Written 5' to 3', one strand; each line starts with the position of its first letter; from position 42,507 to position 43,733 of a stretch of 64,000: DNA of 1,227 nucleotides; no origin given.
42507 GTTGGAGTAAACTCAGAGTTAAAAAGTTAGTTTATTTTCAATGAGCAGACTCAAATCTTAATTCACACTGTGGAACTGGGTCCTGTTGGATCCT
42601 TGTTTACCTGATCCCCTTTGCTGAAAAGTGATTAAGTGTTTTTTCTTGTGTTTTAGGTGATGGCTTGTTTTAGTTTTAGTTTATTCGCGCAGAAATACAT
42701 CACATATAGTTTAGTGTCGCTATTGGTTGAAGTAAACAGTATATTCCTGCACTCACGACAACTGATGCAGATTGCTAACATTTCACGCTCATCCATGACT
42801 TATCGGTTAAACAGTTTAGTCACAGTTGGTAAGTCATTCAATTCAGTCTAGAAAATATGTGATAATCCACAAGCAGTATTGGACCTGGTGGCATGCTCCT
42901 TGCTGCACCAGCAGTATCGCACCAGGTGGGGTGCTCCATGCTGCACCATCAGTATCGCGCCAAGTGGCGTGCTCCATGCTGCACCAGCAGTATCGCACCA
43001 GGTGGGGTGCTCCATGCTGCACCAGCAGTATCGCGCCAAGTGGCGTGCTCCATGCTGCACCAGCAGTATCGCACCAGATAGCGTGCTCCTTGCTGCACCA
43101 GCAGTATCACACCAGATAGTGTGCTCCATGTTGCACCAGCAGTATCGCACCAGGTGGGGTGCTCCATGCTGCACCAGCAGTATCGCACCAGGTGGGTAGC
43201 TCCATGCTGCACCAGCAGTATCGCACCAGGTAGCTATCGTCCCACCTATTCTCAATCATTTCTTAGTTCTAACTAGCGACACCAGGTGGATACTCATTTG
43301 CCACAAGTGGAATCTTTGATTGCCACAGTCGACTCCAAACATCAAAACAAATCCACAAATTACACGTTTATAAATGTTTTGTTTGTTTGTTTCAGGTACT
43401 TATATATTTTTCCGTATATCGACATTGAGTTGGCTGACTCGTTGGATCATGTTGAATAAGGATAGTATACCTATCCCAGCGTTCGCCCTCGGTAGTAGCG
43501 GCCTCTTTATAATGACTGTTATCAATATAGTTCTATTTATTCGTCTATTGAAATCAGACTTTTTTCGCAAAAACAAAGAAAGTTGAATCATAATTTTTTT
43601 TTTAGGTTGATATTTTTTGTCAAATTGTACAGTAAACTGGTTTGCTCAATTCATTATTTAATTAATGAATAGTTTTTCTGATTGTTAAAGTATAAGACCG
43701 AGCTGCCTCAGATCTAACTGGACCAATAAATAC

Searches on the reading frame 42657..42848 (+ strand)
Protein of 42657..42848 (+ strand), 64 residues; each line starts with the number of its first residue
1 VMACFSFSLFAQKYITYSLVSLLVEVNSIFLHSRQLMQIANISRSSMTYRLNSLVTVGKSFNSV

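Call 37: search_protein_families(library=pfam, proteins=[window:42657-42848:+], max_evalue=1)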
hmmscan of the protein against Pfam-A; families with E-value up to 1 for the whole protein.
window:42657-42848:+ (64 aa): 2 families
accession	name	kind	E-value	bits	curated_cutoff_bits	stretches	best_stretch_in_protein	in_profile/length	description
PF03798.21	TRAM_LAG1_CLN8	-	0.0034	17.8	24.6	1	2-44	87-129/198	TLC domain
PF12802.13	MarR_2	-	0.15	12.7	27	1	31-56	21-46/61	MarR family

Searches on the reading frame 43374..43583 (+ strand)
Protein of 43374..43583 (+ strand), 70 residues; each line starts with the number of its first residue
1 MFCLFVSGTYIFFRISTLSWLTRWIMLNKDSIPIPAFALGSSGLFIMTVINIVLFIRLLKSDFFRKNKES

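Call 37: search_protein_families(library=pfam, proteins=[window:43374-43583:+], max_evalue=1)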
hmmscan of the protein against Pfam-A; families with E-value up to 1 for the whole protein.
window:43374-43583:+ (70 aa): 1 family
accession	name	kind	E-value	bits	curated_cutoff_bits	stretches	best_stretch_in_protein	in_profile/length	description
PF12715.13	Abhydrolase_7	-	0.077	12.6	21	1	12-69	207-263/388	Abhydrolase family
